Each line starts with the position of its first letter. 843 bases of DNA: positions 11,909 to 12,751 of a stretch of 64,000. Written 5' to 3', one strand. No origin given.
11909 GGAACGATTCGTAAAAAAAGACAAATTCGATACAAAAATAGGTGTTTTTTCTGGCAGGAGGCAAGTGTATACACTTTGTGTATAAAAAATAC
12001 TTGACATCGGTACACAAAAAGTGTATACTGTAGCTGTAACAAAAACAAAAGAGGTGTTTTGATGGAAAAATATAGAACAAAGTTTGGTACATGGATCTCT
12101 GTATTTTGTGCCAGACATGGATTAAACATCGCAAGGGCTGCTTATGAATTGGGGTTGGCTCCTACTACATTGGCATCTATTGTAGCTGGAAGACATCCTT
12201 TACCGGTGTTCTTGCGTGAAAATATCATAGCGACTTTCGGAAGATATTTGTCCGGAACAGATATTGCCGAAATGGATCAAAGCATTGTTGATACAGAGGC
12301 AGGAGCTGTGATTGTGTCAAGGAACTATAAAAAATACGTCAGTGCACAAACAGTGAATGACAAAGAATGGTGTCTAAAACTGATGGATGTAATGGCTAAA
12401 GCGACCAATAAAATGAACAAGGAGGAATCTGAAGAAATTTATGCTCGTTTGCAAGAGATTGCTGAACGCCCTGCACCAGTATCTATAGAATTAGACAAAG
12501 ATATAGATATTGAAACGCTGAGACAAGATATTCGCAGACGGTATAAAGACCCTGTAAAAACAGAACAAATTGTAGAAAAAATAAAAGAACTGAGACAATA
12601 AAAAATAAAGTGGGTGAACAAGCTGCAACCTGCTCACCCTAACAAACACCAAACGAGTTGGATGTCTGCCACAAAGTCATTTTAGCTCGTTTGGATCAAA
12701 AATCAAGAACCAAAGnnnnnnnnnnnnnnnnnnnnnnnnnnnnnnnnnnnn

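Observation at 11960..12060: Lysogeny-switch-like region: consensus promoter embedded in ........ operator repeats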

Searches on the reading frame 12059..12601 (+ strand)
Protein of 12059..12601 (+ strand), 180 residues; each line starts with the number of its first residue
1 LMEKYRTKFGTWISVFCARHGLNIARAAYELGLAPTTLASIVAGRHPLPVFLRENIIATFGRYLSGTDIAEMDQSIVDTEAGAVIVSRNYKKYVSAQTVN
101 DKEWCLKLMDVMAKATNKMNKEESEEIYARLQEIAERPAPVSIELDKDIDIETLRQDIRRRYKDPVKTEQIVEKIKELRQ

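Call 9: search_protein_families(library=pfam, proteins=[window:12059-12601:+], max_evalue=0.01)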
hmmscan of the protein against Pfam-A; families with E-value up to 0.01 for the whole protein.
window:12059-12601:+ (180 aa): 1 family
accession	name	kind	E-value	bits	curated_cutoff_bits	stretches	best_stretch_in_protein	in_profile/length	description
PF14425.11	Imm3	-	0.0089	16.5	25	0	54-136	28-106/119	Immunity protein Imm3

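Call 11: find_homologous_proteins(query=window:12062-12601:+, max_evalue=0.001)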
Query window:12062-12601:+ (179 aa): 6 proteins with E <= 0.001 among 95 candidates.
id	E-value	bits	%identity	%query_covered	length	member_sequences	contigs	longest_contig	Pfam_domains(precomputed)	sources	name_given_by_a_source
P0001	1.3e-111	388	100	100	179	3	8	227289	-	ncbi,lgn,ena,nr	ncbi:MAG: hypothetical protein J6T27_03060 [Alphaproteobacteria bacterium]|nr:hypothetical protein [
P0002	6.5e-76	272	73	100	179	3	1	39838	-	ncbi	-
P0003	7.0e-76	272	73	100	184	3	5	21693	-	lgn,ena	-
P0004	1.5e-72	261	69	100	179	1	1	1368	-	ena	-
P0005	2.5e-47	179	53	98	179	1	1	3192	-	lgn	-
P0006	1.1e-43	167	50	99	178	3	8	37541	-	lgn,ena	-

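Call 12: search_protein_families(library=ncbifam, proteins=[window:12062-12601:+], max_evalue=0.1)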
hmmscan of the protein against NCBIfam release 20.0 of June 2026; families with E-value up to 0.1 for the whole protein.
window:12062-12601:+ (179 aa): 2 families
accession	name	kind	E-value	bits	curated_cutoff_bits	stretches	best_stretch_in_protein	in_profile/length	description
NF002009.0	PRK00810.1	equivalog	0.023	14.6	117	1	53-101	41-88/117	nitrogenase stabilizing/protective protein NifW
TIGR04488.1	SoxY_true_GGCGG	equivalog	0.086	13.2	125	0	85-148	17-79/149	thiosulfate oxidation carrier protein SoxY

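Call 13: search_protein_families(library=phrogs, proteins=[window:12062-12601:+], max_evalue=0.1)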
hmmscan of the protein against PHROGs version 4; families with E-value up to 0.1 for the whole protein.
window:12062-12601:+ (179 aa): 1 family
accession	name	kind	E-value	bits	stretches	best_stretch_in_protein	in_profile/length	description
phrog_8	-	transcription regulation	0.089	13.2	0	8-48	162-197/346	transcriptional regulator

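Call 14: find_encoding_contigs(protein=P0002, flank=8000, max_places=3)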
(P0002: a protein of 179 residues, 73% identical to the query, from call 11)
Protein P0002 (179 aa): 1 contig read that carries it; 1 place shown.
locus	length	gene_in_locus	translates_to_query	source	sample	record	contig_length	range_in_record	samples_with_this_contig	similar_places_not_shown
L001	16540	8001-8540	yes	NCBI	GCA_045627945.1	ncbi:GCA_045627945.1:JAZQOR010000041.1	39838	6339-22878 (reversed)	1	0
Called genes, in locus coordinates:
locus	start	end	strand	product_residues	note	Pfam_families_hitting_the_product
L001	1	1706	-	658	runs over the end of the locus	PF00133:tRNA-synt_1, PF09334:tRNA-synt_1g, PF19303:Anticodon_3, PF01588:tRNA_bind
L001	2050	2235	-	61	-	-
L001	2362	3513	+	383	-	PF20731:RE_NgoFVII_C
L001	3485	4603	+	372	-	PF00145:DNA_methylase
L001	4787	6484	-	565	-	PF01555:N6_N4_Mtase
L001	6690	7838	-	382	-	-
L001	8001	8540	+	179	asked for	-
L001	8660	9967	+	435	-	PF13356:Arm-DNA-bind_3, PF14659:Phage_int_SAM_3, PF00589:Phage_integrase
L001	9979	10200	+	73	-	-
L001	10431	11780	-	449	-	PF00289:Biotin_carb_N, PF02222:ATP-grasp, PF02786:CPSase_L_D2, PF07478:Dala_Dala_lig_C, PF02785:Biotin_carb_C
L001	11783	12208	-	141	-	PF00364:Biotin_lipoyl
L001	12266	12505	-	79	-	PF01809:YidD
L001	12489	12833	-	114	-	PF00825:Ribonuclease_P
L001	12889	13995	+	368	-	PF00022:Actin, PF06723:MreB_Mbl, PF00012:HSP70, PF14450:FtsA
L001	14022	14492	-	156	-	PF04386:SspB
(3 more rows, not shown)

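Call 15: find_encoding_contigs(protein=P0003, flank=8000, max_places=4)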
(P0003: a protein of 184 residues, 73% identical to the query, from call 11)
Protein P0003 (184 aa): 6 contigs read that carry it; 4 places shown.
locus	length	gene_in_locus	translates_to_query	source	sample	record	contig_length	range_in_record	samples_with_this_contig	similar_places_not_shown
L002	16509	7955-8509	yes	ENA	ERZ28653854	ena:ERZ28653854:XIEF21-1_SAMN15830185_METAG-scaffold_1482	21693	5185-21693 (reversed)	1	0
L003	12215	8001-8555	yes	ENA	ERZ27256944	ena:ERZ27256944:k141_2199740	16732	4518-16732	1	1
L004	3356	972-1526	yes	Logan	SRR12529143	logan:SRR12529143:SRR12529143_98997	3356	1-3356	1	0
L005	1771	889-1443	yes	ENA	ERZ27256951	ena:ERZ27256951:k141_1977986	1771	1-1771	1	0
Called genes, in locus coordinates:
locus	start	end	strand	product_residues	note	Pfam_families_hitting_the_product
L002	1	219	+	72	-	?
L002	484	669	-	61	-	-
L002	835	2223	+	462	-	-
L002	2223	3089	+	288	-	PF02086:MethyltransfD12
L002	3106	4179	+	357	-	PF02086:MethyltransfD12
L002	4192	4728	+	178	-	PF13091:PLDc_2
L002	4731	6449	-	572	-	PF01555:N6_N4_Mtase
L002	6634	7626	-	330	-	-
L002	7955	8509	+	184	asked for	-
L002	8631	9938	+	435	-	PF13356:Arm-DNA-bind_3, PF14659:Phage_int_SAM_3, PF00589:Phage_integrase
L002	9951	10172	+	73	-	-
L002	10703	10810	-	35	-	-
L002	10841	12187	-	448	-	PF00289:Biotin_carb_N, PF02222:ATP-grasp, PF02786:CPSase_L_D2, PF07478:Dala_Dala_lig_C (weak), PF02785:Biotin_carb_C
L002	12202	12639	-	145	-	PF00364:Biotin_lipoyl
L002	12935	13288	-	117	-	PF00825:Ribonuclease_P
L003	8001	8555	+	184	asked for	-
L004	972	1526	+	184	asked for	-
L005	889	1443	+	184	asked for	-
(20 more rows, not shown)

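Call 16: find_encoding_contigs(protein=P0006, flank=8000, max_places=4)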
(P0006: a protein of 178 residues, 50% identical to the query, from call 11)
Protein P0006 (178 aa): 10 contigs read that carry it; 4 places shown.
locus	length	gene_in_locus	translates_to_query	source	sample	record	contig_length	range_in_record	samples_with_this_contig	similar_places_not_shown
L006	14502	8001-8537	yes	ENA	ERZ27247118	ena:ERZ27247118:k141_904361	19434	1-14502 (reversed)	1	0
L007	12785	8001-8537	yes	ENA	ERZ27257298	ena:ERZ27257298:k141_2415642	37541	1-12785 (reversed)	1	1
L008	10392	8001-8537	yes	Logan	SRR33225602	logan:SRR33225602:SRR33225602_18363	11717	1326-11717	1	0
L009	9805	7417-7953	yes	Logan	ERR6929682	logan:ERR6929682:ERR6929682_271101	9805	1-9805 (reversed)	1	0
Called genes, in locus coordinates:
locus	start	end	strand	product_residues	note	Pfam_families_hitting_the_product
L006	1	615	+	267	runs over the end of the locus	-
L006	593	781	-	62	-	-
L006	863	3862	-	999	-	PF04313:HSDR_N, PF04851:ResIII, PF18766:SWI2_SNF2, PF22679:T1R_D3-like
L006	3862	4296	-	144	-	-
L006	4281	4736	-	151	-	-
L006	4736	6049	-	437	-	PF01420:Methylase_S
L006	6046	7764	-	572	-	PF12161:HsdM_N, PF02384:N6_Mtase, PF07669:Eco57I (weak)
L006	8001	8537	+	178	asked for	-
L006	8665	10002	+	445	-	PF00589:Phage_integrase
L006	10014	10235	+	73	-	-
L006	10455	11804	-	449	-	PF00289:Biotin_carb_N, PF02222:ATP-grasp, PF02786:CPSase_L_D2, PF07478:Dala_Dala_lig_C, PF02785:Biotin_carb_C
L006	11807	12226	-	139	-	PF00364:Biotin_lipoyl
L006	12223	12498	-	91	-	-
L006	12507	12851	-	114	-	PF00825:Ribonuclease_P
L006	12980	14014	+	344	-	PF00022:Actin, PF06723:MreB_Mbl, PF00012:HSP70, PF14450:FtsA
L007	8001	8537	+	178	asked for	-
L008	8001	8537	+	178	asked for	-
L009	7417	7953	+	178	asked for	-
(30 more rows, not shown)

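Call 20: find_encoding_contigs(protein=P0005, flank=4000, max_places=2)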
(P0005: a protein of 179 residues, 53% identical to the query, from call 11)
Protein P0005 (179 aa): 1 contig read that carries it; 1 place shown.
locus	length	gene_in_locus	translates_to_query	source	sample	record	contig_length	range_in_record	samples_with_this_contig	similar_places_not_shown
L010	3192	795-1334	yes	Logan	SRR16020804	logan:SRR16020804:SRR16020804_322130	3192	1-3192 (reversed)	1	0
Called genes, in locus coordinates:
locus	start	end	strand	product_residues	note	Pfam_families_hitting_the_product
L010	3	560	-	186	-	?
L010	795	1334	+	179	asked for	-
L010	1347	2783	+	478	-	PF22022:Phage_int_M (faint), PF14659:Phage_int_SAM_3 (faint), PF13356:Arm-DNA-bind_3 (weak), PF00589:Phage_integrase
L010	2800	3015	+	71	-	-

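Call 21: find_encoding_contigs(protein=P0004, flank=4000, max_places=2)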
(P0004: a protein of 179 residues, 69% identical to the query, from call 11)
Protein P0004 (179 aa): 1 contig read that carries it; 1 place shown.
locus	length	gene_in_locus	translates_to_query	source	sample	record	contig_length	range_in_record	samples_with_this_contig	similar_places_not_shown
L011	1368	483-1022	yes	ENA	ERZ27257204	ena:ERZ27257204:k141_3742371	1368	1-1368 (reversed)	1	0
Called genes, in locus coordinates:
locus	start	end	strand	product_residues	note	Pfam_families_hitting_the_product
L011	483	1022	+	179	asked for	-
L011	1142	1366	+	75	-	?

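Call 22: find_encoding_contigs(protein=P0001, flank=10000, max_places=6)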
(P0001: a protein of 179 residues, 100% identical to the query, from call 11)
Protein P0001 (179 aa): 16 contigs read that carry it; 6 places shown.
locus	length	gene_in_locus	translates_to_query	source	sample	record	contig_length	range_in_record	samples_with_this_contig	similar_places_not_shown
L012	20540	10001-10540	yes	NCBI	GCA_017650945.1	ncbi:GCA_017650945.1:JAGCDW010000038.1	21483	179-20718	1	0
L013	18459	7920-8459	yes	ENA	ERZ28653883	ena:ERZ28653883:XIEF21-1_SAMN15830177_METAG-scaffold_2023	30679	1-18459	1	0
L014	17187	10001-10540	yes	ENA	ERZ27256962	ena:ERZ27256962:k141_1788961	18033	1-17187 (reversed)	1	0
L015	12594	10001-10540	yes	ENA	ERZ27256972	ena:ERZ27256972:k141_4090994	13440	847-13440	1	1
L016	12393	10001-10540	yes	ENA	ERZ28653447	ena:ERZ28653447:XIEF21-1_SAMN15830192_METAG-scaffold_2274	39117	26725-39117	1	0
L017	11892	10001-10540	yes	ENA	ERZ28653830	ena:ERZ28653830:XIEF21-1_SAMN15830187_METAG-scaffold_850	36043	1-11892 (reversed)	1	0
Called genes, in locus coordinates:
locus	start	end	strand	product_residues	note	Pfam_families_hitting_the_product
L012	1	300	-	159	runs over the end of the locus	?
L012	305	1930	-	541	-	PF00133:tRNA-synt_1, PF09334:tRNA-synt_1g, PF19303:Anticodon_3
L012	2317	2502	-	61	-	-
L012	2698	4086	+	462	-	-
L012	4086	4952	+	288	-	PF02086:MethyltransfD12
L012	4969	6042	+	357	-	PF02086:MethyltransfD12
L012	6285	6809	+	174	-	PF13091:PLDc_2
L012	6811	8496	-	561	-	PF01555:N6_N4_Mtase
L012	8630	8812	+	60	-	PF12728:HTH_17 (weak)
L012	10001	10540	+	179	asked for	-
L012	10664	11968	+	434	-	PF13356:Arm-DNA-bind_3 (weak), PF22022:Phage_int_M (faint), PF14659:Phage_int_SAM_3, PF00589:Phage_integrase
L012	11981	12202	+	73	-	-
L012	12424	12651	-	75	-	-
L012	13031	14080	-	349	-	PF06723:MreB_Mbl, PF00022:Actin, PF00012:HSP70, PF14450:FtsA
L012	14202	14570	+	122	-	PF00825:Ribonuclease_P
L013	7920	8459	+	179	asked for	-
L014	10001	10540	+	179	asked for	-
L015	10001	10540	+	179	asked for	-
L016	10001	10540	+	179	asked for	-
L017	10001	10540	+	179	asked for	-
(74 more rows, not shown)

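Call 29: search_solved_structures(query=A1, max_evalue=10, show_alignments=2)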
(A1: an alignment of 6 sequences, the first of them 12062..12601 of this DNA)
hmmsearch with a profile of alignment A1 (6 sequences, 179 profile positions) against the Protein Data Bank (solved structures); distinct sequences matched with E-value up to 10: 4.
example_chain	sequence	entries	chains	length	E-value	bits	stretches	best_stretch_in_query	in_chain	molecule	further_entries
1vdx_A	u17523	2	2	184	0.48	13.5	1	92-142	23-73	Hypothetical protein PH0099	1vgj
2e3d_A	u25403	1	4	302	1.2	12.2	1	31-85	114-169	UTP--glucose-1-phosphate uridylyltransferase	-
2lse_A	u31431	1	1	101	2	11.4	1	102-177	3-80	Four Helix Bundle Protein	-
9k8a_A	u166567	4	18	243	2.8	11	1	81-135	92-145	Cage-t32-Zn1-HEHE-34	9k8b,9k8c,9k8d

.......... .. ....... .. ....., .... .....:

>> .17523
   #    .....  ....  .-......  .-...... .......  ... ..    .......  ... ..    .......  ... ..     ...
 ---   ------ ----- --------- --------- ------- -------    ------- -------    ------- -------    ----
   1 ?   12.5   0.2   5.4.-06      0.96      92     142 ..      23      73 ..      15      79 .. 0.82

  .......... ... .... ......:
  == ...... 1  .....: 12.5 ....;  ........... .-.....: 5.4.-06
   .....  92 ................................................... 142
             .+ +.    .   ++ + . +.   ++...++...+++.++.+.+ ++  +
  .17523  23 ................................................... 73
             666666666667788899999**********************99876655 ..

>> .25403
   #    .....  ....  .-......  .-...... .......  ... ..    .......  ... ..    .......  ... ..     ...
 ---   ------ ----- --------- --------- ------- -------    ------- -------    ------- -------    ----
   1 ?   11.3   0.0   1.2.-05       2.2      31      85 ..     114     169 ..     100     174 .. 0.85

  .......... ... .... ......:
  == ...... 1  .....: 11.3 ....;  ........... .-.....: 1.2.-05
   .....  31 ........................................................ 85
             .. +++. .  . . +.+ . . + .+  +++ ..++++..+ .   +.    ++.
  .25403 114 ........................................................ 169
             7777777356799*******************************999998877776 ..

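Call 33: predict_structure(alignment_id=A1)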
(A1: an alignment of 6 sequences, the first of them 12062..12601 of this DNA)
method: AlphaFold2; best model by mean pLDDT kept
length: 179 residues; sequences in the alignment: 6
mean_pLDDT: 67.4   pTM: 0.62
mean pLDDT of the five models: 67.4, 62.8, 58.5, 58.2, 55.9
residues with pLDDT >= 90: 0; 70-90: 99; 50-70: 35; < 50: 45
segments of 3 or more residues with pLDDT < 50: 1-3, 81-89, 93-116, 133-141
pLDDT, mean of each block of 10 residues (from residue 1): 61 82 85 81 72 84 80 69 45 43 47 52 57 46 67 81 83 80
secondary structure, 60 per line:
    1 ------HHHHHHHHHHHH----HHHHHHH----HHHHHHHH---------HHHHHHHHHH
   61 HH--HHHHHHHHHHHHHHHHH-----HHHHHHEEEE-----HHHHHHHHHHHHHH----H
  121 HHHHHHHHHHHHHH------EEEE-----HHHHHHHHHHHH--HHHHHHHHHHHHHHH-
elements in order: H7-18 H23-29 H34-41 H51-62 H65-81 H87-92 E93-96 H102-115 H120-134 E141-144 H150-161 H164-178

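Call 35: fold_search(model_id=the predicted structure, library=pdb)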
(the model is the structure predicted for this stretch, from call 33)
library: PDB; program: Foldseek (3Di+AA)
matches with E <= 10: 309; with E <= 0.001: 0
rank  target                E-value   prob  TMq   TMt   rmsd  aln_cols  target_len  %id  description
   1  3f51_B                4.7e-02  1.00  0.32  0.58   4.9        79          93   18  Crystal Structure of the clp gene regulator ClgR from Corynebacterium glutamicum (released 2008-11-18)
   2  3cec                  5.5e-02  1.00  0.29  0.55   5.3        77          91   17  Crystal structure of a putative antidote protein of plasmid maintenance system (npun_f2943) from nostoc punctiforme pcc  (released 2008-03-11)
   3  4mct_C                6.1e-02  0.99  0.32  0.55   8.2        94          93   20  P. vulgaris HIGBA structure, crystal form 1 (released 2013-12-11)
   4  3f51_A                7.2e-02  1.00  0.33  0.58   4.5        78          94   22  Crystal Structure of the clp gene regulator ClgR from Corynebacterium glutamicum (released 2008-11-18)
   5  6chv_C                7.2e-02  0.99  0.32  0.59   6.4        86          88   20  Proteus vulgaris HigA antitoxin bound to DNA (released 2019-02-27)
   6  3f52_E                7.6e-02  1.00  0.32  0.68   3.1        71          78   22  Crystal structure of the clp gene regulator ClgR from C. glutamicum (released 2008-11-18)
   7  3f52_A                8.5e-02  1.00  0.32  0.67   5.0        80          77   20  Crystal structure of the clp gene regulator ClgR from C. glutamicum (released 2008-11-18)
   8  2b5a_B                8.9e-02  1.00  0.33  0.72   2.5        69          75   19  C.BclI, Control Element of the BclI Restriction-Modification System (released 2006-01-03)
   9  3f51_C                9.4e-02  1.00  0.33  0.60   4.6        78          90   22  Crystal Structure of the clp gene regulator ClgR from Corynebacterium glutamicum (released 2008-11-18)
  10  3f51_F                9.9e-02  1.00  0.33  0.58   4.6        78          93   22  Crystal Structure of the clp gene regulator ClgR from Corynebacterium glutamicum (released 2008-11-18)
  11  2b5a_A                1.0e-01  1.00  0.33  0.70   2.6        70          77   18  C.BclI, Control Element of the BclI Restriction-Modification System (released 2006-01-03)
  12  6cf1_A                1.1e-01  0.98  0.27  0.51   8.1        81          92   20  Proteus vulgaris HigA antitoxin structure (released 2019-02-27)
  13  8tac_A                1.2e-01  1.00  0.29  0.71   1.7        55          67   24  Designed DNA binding protein (released 2024-08-28)
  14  6cf1_B                1.3e-01  0.97  0.28  0.52  10.2        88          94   24  Proteus vulgaris HigA antitoxin structure (released 2019-02-27)
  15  4mct_A                1.5e-01  0.97  0.31  0.54   8.6        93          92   18  P. vulgaris HIGBA structure, crystal form 1 (released 2013-12-11)
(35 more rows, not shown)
